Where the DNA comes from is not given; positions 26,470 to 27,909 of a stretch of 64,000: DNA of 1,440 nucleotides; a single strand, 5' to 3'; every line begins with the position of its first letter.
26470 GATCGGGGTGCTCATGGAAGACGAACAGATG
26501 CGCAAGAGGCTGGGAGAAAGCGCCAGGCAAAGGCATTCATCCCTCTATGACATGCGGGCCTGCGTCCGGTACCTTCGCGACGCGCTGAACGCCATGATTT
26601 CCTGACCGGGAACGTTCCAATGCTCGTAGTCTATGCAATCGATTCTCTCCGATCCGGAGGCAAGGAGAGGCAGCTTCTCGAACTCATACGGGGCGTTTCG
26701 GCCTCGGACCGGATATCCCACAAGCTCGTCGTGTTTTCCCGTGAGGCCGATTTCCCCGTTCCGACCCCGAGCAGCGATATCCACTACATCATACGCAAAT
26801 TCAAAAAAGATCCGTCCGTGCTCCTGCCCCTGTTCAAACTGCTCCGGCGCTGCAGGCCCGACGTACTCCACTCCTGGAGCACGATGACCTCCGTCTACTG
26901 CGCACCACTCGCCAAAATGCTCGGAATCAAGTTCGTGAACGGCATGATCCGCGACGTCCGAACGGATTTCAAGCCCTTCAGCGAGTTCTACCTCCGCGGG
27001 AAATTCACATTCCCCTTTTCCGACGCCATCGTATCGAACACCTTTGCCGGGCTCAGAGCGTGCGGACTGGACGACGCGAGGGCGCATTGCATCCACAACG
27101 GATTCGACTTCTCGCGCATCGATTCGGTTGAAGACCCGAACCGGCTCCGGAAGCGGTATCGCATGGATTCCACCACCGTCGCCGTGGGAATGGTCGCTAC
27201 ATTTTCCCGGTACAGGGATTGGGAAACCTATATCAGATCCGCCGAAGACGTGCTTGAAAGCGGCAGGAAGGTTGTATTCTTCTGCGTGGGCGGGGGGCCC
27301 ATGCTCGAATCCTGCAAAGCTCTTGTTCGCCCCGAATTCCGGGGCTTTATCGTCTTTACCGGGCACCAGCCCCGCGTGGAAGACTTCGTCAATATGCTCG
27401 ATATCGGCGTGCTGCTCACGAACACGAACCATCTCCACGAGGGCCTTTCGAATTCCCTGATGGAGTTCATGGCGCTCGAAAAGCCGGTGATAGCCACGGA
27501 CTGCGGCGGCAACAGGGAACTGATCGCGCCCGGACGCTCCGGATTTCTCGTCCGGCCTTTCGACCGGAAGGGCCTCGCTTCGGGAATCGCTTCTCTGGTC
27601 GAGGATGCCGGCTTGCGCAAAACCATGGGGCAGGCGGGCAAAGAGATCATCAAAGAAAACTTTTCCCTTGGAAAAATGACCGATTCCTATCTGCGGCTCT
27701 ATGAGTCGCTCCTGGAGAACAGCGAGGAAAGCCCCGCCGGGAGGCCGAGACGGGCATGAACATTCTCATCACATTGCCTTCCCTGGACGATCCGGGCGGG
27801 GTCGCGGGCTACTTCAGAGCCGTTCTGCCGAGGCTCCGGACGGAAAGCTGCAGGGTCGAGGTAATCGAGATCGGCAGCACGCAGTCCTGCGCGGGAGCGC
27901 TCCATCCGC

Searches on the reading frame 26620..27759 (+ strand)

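Call 14: search_protein_families(library=pfam, proteins=[window:26620-27759:+])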
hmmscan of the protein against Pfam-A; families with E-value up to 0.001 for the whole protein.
window:26620-27759:+ (379 aa): 3 families
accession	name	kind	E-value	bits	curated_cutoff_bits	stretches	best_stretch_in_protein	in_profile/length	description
PF13692.12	Glyco_trans_1_4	-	2.4e-21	76.9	27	1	189-329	4-142/142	Glycosyl transferases group 1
PF00534.26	Glycos_transf_1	-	1.2e-20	74.2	26.4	1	176-342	5-171/172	Glycosyl transferases group 1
PF13439.12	Glyco_transf_4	-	2e-08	34.9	28.5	1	13-166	2-170/170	Glycosyltransferase Family 4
